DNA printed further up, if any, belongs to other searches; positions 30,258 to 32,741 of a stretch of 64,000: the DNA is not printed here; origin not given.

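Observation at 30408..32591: Island gene encodes a NACHT/STAND-like P-loop NTPase with an N-terminal EAD/Death-like helical domain: candidate new single-protein antiviral system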

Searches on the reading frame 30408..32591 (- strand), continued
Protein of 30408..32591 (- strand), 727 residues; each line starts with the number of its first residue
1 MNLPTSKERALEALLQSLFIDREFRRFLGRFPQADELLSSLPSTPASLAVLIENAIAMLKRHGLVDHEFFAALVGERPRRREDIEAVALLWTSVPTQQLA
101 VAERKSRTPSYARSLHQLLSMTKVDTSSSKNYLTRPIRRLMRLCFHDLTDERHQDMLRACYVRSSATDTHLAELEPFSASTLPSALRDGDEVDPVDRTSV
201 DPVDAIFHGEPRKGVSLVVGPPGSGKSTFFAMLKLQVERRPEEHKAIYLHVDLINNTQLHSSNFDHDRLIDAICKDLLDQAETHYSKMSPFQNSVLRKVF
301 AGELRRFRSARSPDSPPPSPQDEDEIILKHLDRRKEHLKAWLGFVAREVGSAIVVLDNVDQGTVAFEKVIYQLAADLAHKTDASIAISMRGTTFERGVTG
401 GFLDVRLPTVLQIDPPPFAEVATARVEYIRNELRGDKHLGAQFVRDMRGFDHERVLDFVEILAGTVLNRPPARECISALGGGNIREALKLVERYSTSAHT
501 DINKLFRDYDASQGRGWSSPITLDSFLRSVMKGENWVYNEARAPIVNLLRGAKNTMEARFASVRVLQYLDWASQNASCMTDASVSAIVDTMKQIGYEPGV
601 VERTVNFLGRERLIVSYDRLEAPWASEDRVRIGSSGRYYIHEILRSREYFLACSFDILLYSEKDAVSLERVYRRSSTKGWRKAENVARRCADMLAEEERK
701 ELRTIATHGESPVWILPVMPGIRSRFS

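Call 22: find_related_loci(query=A1, collection=genome_contigs, flank=10000)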
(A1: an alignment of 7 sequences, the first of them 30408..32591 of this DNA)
Query A1 (727 aa) in genome_contigs; peptide patterns used: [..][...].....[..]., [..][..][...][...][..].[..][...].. (x = any residue, [..] = any of these).
85 stretches matched a pattern; 5 encode a relative of the query (tblastn E <= 1e-3); 5 distinct loci.
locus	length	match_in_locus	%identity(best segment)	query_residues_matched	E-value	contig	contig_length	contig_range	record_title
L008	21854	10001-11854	40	106-725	4e-132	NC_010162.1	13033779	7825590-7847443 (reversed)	Sorangium cellulosum So ce56, complete sequence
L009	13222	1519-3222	39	101-674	3e-126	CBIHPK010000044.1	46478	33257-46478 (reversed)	MAG TPA_asm: uncultured Myxococcaceae bacterium isolate SRR18156209_binner13_Refined_17 genome assembly, contig: ERZ2733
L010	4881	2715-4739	36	55-725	9e-112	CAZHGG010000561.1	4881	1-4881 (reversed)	MAG TPA_asm: uncultured Polyangiaceae bacterium isolate SRP189682_co1_306 genome assembly, contig: NODE_51402_length_488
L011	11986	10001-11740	35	127-718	2e-107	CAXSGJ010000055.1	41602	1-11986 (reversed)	MAG: uncultured Polyangiaceae bacterium isolate private_X4_metawrap_bin.4 genome assembly, contig: private_X4_metawrap_b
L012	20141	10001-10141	43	351-397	8e-8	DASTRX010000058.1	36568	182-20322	MAG TPA_asm: Polyangiaceae bacterium isolate SMAG_U2265 k141_1392660, whole genome shotgun sequence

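Call 26: search_protein_families(library=pfam, proteins=[L011:2926-4389:+, L011:4350-5669:+, L011:5680-6723:+, L011:6728-9046:+, L008:3930-6737:+, L008:6966-8399:+, L008:13140-13478:+, L008:13472-13894:+, L008:13891-15555:+, L009:3341-4948:+], max_evalue=0.001)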
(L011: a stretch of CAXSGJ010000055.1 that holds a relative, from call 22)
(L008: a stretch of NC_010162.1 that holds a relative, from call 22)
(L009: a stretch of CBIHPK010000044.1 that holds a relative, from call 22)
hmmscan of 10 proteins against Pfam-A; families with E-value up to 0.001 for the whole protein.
L011:2926-4389:+ (487 aa): 3 families
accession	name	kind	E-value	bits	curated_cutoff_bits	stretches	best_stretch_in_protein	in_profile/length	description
PF02384.22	N6_Mtase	-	1.3e-56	192.6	20.4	1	156-440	3-291/311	N-6 DNA Methylase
PF07669.17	Eco57I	-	2.7e-10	41.1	25.3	1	274-367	62-165/171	Eco57I restriction-modification methylase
PF12161.14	HsdM_N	-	2.5e-07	31.8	24.5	1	7-143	5-133/135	HsdM N-terminal domain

L011:4350-5669:+ (439 aa): 1 family
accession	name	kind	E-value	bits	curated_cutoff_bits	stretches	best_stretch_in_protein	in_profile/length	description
PF01420.25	Methylase_S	-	7.6e-34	117.8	22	2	49-213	1-154/168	Type I restriction modification DNA specificity domain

L011:5680-6723:+ (347 aa): 1 family
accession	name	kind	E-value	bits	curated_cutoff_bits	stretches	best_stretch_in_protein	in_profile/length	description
PF13310.11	Virulence_RhuM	-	2.6e-110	368.1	33.7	1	67-314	1-249/252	Virulence protein RhuM family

L011:6728-9046:+ (772 aa): 5 families
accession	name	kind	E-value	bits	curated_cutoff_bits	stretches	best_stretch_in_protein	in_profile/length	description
PF04851.21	ResIII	-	3e-37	128.5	22.5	1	152-327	4-164/164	Type III restriction enzyme, res subunit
PF08463.15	EcoEI_R_C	-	6.4e-32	111.3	24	1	609-766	1-163/163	EcoEI R protein C-terminal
PF18766.7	SWI2_SNF2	-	1.4e-20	74.4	26.7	1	155-365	1-195/221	SWI2/SNF2 ATPase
PF00270.35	DEAD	-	1.8e-10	41.2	26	1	162-328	6-162/167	DEAD/DEAH box helicase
PF00271.37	Helicase_C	-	1e-06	29.4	23.5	1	414-518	11-108/110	Helicase conserved C-terminal domain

L008:3930-6737:+ (935 aa): 4 families
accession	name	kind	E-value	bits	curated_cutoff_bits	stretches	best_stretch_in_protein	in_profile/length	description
PF10282.15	Lactonase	-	6.7e-13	49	21.7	2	36-211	33-207/344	Lactonase, 7-bladed beta-propeller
PF18884.5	TSP3_bac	-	2.6e-05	24.4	25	1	898-919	1-22/22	Bacterial TSP3 repeat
PF21783.3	YNCE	-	0.00025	20.9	27.1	0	38-150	26-132/339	YNCE-like beta-propeller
PF08450.18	SGL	-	0.00067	19.8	26.3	0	45-149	139-246/246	SMP-30/Gluconolactonase/LRE-like region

L008:6966-8399:+ (477 aa): 1 family
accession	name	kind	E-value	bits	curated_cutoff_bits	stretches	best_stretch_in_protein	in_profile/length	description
PF00296.26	Bac_luciferase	-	1.5e-54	185.9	27.9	1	45-414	5-313/314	Luciferase-like monooxygenase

L008:13140-13478:+ (112 aa): 0 families

L008:13472-13894:+ (140 aa): 1 family
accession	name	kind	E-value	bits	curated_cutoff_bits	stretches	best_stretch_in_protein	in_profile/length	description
PF05717.18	TnpB_IS66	-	1e-32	112.5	26.6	1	9-107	2-98/101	IS66 Orf2 like protein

L008:13891-15555:+ (554 aa): 4 families
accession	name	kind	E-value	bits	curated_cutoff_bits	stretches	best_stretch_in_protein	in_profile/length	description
PF03050.20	DDE_Tnp_IS66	-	2.3e-74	250.8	23.1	1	205-491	2-283/284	Transposase IS66 family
PF13005.12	zf-IS66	-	4.6e-14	53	27.3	1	145-188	1-45/46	zinc-finger binding domain of transposase IS66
PF13817.11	DDE_Tnp_IS66_C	-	5.5e-11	42.9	30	1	498-535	1-38/39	IS66 C-terminal element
PF13007.12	LZ_Tnp_IS66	-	4e-10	40.7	22.9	1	52-136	2-70/71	Transposase C of IS166 homeodomain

L009:3341-4948:+ (535 aa): 1 family
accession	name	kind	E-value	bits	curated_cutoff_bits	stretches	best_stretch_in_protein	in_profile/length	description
PF04865.19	Baseplate_J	-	4e-13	49.7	21.1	1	314-467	91-240/255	Baseplate J-like protein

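Call 31: find_homologous_proteins(query=A1, max_evalue=0.001)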
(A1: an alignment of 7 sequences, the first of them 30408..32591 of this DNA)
Query A1 (7 sequences) (727 aa, profile of the alignment): 9 proteins with E <= 0.001 among 8000 candidates.
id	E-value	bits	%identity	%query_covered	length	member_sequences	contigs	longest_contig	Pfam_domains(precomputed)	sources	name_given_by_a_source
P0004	0.0e+0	1344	38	85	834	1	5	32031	PF13191.13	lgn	-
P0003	0.0e+0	1337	39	85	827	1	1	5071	PF13191.13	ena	-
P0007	0.0e+0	1321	35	86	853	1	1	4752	PF25199.2,PF13191.13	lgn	-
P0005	0.0e+0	1284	38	79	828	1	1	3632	PF05729.19,PF25199.2,PF13191.13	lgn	-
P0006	0.0e+0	1134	37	87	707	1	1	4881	PF13191.13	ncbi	-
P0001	0.0e+0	1067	100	100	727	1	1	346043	PF13401.13,PF13191.13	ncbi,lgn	-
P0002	0.0e+0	1042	84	100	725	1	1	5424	PF13191.13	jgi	-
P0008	1.2e-64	237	26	41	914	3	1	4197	PF07693.21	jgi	jgi:Cdc6-like AAA superfamily ATPase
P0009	7.5e-64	235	27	41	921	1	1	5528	PF07693.21,PF13191.13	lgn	-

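Call 33: search_protein_representatives(alignment_id=A1)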
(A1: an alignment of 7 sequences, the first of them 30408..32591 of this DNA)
Query: 7 sequences, 829 profile positions. Proteins with E-value up to 0.001 (for the whole library): 2225; up to 1e-10: 1374; up to 1e-30: 633. The best 150 are listed.
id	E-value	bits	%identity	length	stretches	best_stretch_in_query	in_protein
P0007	0.0e+00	1320.7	-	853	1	7-825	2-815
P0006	0.0e+00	1133.6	-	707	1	109-823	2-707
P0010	0.0e+00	1107.3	-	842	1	5-825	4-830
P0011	0.0e+00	1089.4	-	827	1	6-828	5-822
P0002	0.0e+00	1042.2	-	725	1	101-814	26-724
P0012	5.1e-285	964.6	-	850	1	9-825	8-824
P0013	8.0e-272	921.0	-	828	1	8-824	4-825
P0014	3.7e-267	905.5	-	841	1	6-825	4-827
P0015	2.0e-264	896.5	-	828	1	7-822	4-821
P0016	5.1e-253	858.7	-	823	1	9-827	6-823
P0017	2.6e-169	581.9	-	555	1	276-825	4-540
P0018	3.4e-168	578.2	-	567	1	5-539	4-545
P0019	1.4e-163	562.9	-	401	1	425-824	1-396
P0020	3.5e-137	475.6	-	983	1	13-824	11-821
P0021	1.6e-130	453.6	-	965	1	8-792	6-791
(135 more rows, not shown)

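Call 37: search_solved_structures(query=A2, max_evalue=1)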
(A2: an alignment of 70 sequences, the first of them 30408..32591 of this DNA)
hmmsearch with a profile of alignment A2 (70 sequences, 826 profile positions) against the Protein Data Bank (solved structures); distinct sequences matched with E-value up to 1: 412 (the best 60 are shown).
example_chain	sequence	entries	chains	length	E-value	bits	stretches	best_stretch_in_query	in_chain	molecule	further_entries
5c1s_A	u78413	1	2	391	6e-06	28.1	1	298-344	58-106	Small GTPase EhRabX3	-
5c1t_A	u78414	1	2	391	7e-06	27.9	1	298-344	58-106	Small GTPase EhRabX3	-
9nlj_U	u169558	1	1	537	8.8e-06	27.5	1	300-423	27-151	Uup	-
3jag_jj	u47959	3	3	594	2.2e-05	26.2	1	246-388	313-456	ABCE1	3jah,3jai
6yal_k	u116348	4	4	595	2.2e-05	26.2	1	246-388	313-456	ATP-binding cassette sub-family E member 1 (ABCE1) | ATP binding cassette subfamily E member 1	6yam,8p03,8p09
6zvj_1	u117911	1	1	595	2.3e-05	26.2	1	246-388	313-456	ATP-binding cassette sub-family E member 1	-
9h6y_k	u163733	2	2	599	2.3e-05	26.2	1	246-388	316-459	ATP binding cassette subfamily E member 1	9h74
5lzv_jj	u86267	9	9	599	2.3e-05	26.2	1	246-388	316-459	ABCE1 | ATP binding cassette subfamily E member 1 | ATP-binding cassette sub-family E member 1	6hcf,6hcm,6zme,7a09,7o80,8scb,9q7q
6c2u_A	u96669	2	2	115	2.9e-05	25.8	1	275-330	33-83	phosphate-loop protein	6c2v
6nak_D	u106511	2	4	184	0.00019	23.1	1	276-330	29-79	TsaE | ATPase YjeE, predicted to have essential role in cell wall biosynthesis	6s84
3adb_A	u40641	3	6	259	0.0002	23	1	299-369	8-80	L-seryl-tRNA(Sec) kinase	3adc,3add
4xrp_A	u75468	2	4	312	0.0003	22.5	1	300-381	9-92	Pnkp1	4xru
6n9a_E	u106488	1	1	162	0.00033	22.3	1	279-330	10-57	tRNA threonylcarbamoyladenosine biosynthesis protein TsaE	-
2olj_A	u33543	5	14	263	0.00037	22.2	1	295-356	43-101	Amino acid ABC transporter | protein ArtP | ArtP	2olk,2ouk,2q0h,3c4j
1zm7_A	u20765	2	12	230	0.00051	21.7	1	295-344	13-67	Deoxynucleoside kinase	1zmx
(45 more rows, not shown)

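Call 40: search_protein_families(library=padloc, alignment_id=A3, max_evalue=0.001)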
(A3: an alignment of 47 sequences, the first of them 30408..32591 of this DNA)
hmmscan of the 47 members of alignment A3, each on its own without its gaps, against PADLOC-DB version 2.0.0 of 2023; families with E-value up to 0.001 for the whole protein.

A. member 1, window:30408-32591:- (727 aa): 1 family
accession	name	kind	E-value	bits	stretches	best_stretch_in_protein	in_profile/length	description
PDLC04140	mad8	-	4.2e-05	21.2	1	211-322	25-122/314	mads_8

B. families by the number of members that match (of 47 scanned): 11 families
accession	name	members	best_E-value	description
PDLC04140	mad8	13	1.6e-08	mads_8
PDLC04706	PDC-M54B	6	2.2e-05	-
PDLC02643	DrmMI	3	1.7e-07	DrmMI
PDLC03604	REase_MTase_IIG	1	6.4e-07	Type IIG restriction enzyme-methyltransferase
PDLC03047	REase_I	1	8.7e-06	Type I restriction enzyme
PDLC03346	MTase_II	1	0.00012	Type II methyltransferase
PDLC04957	PDC-S20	1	0.00012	-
PDLC04135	mad3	1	0.00027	mads_3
PDLC04958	PDC-S20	1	0.00081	-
PDLC04959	PDC-S20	1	0.00092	-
PDLC04235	PDC-M01A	1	0.00098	-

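Call 41: search_protein_families(library=pfam, alignment_id=A3, max_evalue=0.001)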
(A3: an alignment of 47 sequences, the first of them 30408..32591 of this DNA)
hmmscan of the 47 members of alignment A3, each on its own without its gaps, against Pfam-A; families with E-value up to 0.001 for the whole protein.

A. member 1, window:30408-32591:- (727 aa): 2 families
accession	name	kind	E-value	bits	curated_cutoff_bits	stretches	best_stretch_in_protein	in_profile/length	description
PF13191.12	AAA_16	-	7.7e-07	30.2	32.6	1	204-377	17-159/167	AAA ATPase domain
PF13401.12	AAA_22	-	2.2e-05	25.2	27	1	213-361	5-95/130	AAA domain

B. families by the number of members that match (of 47 scanned): 20 families
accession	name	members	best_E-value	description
PF13191.12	AAA_16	44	7.8e-11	AAA ATPase domain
PF13401.12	AAA_22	30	3.2e-08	AAA domain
PF25199.1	nSTAND_NTPase5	20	1.2e-08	Novel STAND NTPase 5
PF05729.18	NACHT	13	5e-06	NACHT domain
PF07693.20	KAP_NTPase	9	3.4e-08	KAP family P-loop domain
PF04313.20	HSDR_N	9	1.2e-06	Type I restriction enzyme R protein N terminus (HSDR_N)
PF13588.12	HSDR_N_2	4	5.1e-05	Type I restriction enzyme R protein N terminus (HSDR_N)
PF01637.24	ATPase_2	3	9.5e-06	ATPase domain predominantly from Archaea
PF20720.3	nSTAND3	3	0.00027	Novel STAND NTPase 3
PF13173.12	AAA_14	2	3.7e-05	AAA domain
PF02463.25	SMC_N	1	0.00013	RecF/RecN/SMC N terminal domain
PF24389.1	ORC-CDC6-like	1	0.00013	ORC-CDC6-like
PF06745.19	ATPase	1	0.00023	KaiC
PF13671.12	AAA_33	1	0.00036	AAA domain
PF05621.17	TniB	1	0.00065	Bacterial TniB protein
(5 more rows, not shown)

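Call 42: search_protein_families(library=ncbifam, alignment_id=A3, max_evalue=0.001)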
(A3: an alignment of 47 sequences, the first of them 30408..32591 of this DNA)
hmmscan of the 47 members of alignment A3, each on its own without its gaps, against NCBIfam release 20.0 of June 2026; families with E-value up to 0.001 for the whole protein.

A. member 1, window:30408-32591:- (727 aa): 0 families

B. families by the number of members that match (of 47 scanned): 9 families
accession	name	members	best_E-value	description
NF047389.1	ATPase_Sll1717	5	1.1e-06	P-loop ATPase, Sll1717 family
NF046051.1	restrict_EcoAI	3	6.2e-05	EcoAI/FtnUII family type I restriction enzme subunit R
NF010170.0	PRK13651.1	2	4.1e-05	cobalt transporter ATP-binding subunit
NF008521.0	PRK11448.1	1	0.00052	type I restriction-modification system endonuclease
NF007480.0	PRK10070.1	1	0.00056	glycine betaine/L-proline ABC transporter ATP-binding protein ProV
TIGR03015.1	pepcterm_ATPase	1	0.00065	XrtA/PEP-CTERM system-associated ATPase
NF010178.0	PRK13657.1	1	0.00091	glucan ABC transporter ATP-binding protein/ permease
TIGR03499.1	FlhF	1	0.00092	flagellar biosynthesis GTPase FlhF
TIGR00750.1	lao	1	0.00099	methylmalonyl Co-A mutase-associated GTPase MeaB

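Call 44: search_dna_similar(query=window:30408-32591:-, collection=plasmids, mode=protein, max_evalue=0.00001, max_rows=30)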
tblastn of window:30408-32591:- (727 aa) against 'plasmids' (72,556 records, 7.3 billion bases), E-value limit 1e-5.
Records with a match: 8; places in all: 8; records where one place covers at least 80% of the query: 0.
Best place of each record, by identity: <60% 8.
By first word of the organism name: Paraburkholderia 1; Shewanella 1; Vibrio 1; Phaeobacter 1; Pantoea 1; Rhizobium 1; Desulfocapsa 1; Sinorhizobium 1.
By predicted mobility (MOB-suite, as given by PLSDB): non-mobilizable 6; conjugative 2.
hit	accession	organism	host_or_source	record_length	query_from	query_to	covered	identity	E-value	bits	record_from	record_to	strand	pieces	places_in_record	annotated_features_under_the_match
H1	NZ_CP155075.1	Paraburkholderia sp. PREW-6R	single cell,Phlox subulata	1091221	111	659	76%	21.2%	5e-10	71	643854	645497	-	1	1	none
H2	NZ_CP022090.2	Shewanella sp. FDAARGOS_354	Environment,UCC strain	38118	242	662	58%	21.9%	2e-11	76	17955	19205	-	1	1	hypothetical protein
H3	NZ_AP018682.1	Vibrio casei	-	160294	242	662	58%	21.9%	3e-11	75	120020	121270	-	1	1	hypothetical protein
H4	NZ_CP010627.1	Phaeobacter inhibens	cell culture,fish larvae aquaculture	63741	353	652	41%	27.4%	2e-10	72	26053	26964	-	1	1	type I restriction enzyme HsdR N-terminal domain-containing protein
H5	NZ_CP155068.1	Pantoea sp. BRR-3P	single cell,Elaeagnus umbellata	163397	352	674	44%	23.4%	3e-15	88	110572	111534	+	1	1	hypothetical protein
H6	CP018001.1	Rhizobium sp. Y9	Veronaeopsis simplex Y34,cell culture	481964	351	668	44%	23.7%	1e-9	70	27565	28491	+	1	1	hypothetical protein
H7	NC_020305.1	Desulfocapsa sulfexigens DSM 10523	-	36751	344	657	43%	22.2%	2e-6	59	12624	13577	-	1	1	type I restriction endonuclease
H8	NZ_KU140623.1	Sinorhizobium sp. M14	microbial mats from Zloty Stok gold mine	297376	352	663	43%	21.5%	7e-6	57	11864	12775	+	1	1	hypothetical protein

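Call 45: search_dna_similar(query=window:30408-32591:-, collection=phages, mode=protein, max_evalue=0.001, max_rows=20)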
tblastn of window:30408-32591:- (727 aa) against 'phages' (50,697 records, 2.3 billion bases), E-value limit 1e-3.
No match.
